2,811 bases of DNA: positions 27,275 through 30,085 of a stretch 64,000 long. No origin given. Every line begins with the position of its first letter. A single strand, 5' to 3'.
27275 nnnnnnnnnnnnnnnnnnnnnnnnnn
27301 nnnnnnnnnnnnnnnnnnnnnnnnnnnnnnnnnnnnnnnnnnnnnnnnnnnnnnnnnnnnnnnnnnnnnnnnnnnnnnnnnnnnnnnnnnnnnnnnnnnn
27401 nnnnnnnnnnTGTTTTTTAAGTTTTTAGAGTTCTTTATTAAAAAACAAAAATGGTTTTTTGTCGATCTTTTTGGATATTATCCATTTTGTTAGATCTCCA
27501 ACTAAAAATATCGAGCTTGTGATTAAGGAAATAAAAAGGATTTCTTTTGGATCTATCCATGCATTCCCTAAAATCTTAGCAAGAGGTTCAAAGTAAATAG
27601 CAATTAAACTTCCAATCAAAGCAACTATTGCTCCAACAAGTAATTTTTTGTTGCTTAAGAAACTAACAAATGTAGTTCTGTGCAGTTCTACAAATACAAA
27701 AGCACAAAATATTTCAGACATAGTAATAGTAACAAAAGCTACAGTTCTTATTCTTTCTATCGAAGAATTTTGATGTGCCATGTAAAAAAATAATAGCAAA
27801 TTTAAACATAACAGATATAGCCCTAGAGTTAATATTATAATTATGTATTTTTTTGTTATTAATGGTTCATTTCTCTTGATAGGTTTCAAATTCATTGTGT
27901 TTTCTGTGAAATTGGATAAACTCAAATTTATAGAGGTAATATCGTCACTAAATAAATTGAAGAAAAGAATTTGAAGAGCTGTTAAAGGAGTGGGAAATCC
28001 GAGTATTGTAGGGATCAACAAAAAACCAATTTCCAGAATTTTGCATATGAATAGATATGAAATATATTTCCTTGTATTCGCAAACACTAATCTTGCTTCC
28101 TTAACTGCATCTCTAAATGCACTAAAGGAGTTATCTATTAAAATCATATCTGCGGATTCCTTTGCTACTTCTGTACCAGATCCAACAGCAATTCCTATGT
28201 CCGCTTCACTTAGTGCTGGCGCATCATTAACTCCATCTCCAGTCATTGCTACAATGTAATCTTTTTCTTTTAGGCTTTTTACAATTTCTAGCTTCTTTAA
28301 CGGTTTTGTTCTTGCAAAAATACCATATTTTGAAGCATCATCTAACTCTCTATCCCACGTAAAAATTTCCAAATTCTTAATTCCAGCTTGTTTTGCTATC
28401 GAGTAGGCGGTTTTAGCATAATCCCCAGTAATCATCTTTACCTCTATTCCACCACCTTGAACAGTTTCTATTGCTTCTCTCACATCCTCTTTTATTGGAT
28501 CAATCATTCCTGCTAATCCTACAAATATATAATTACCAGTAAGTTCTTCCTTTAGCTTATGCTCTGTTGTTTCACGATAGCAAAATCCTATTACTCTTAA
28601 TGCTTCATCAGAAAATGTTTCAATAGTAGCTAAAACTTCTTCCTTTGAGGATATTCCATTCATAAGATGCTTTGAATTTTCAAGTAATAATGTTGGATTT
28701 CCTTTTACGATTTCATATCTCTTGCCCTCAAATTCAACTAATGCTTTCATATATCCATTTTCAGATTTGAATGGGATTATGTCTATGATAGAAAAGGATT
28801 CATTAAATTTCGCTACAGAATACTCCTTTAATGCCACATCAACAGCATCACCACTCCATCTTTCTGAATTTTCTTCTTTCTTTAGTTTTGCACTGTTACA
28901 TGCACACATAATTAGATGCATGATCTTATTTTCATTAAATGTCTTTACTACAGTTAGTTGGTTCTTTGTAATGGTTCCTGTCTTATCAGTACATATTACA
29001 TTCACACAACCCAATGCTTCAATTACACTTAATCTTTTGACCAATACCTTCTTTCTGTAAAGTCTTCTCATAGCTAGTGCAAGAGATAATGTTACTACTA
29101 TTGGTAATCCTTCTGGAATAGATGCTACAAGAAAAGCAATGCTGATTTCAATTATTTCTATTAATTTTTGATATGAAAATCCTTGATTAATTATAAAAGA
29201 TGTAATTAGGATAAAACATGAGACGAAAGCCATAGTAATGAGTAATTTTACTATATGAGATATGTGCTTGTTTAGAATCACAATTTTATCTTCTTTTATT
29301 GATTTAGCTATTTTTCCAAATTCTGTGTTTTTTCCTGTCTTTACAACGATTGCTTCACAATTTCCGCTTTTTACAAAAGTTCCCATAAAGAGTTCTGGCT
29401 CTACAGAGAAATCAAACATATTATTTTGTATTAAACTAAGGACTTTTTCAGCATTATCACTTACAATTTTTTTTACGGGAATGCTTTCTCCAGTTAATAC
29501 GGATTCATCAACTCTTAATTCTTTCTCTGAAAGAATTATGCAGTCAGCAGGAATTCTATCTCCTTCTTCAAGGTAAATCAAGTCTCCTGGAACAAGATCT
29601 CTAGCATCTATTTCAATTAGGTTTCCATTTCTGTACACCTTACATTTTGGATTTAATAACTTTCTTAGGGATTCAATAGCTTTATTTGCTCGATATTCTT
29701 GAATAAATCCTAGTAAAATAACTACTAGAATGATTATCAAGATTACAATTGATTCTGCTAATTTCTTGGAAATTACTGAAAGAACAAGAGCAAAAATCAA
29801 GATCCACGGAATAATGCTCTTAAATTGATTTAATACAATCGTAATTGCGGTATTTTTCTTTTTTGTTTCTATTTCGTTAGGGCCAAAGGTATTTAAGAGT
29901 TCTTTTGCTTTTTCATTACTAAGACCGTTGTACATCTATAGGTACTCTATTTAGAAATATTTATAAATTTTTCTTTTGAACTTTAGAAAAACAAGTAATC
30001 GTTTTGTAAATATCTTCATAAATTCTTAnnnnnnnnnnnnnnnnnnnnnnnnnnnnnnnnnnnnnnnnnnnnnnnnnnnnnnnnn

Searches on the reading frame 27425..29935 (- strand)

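Call 8: search_protein_families(library=ncbifam, proteins=[window:27425-29935:-], max_evalue=0.00001)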
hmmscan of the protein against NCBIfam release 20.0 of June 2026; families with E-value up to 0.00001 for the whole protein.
window:27425-29935:- (836 aa): 22 families
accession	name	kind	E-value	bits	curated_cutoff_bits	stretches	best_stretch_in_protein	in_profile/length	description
TIGR01522.1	ATPase-IIA2_Ca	equivalog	6.6e-156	520.4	798.3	1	2-823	21-853/854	calcium-transporting P-type ATPase, PMR1-type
TIGR01647.1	ATPase-IIIA_H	equivalog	3.3e-134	448.8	615.5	1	4-780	1-754/755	plasma-membrane proton-efflux P-type ATPase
TIGR01116.1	ATPase-IIA1_Ca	equivalog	6.2e-128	428.1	703.4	1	34-817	1-795/799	calcium-translocating P-type ATPase, SERCA-type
TIGR01517.1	ATPase-IIB_Ca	equivalog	8.9e-121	404.6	507.05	1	3-783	54-843/882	calcium-translocating P-type ATPase, PMCA-type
TIGR01524.1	ATPase-IIIB_Mg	equivalog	6.1e-107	358.5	610.75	1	2-823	31-863/867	magnesium-translocating P-type ATPase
NF011702.0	PRK15122.1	subfamily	1.5e-95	321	975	1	3-819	48-898/907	magnesium-translocating P-type ATPase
TIGR01106.1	ATPase-IIC_X-K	subfamily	1.7e-95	320.8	946.1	3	3-360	35-392/997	Na,H/K antiporter P-type ATPase subunit alpha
TIGR01523.1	ATPase-IID_K-Na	equivalog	1.6e-88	297.4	645.05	3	2-219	24-236/997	potassium/sodium efflux P-type ATPase, fungal-type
TIGR01494.1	ATPase_P-type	subfamily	2.1e-87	293.5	62.3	4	535-645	361-466/478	HAD-IC family P-type ATPase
TIGR01657.1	P-ATPase-V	hypoth_equivalog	8e-72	242.2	618.25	3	3-336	138-475/1055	ATP13A2 family polyamine export P-type ATPase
TIGR01525.1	ATPase-IB_hvy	subfamily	1.1e-70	239.1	346.25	1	46-633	5-525/560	heavy metal translocating P-type ATPase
TIGR01512.1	ATPase-IB2_Cd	subfamily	1.6e-52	178.8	313.5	2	45-345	4-267/494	cadmium family heavy metal-translocating P-type ATPase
TIGR01511.1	ATPase-IB1_Cu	subfamily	1e-49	169.9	397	2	472-623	361-491/542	copper-translocating P-type ATPase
NF008262.1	PRK11033.1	equivalog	1.8e-40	139.1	1005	2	468-646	547-702/731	zinc/cadmium/mercury/lead-transporting ATPase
NF033775.1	P_type_ZntA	exception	3.6e-37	128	1240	2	471-647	551-704/732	Zn(II)/Cd(II)/Pb(II) translocating P-type ATPase ZntA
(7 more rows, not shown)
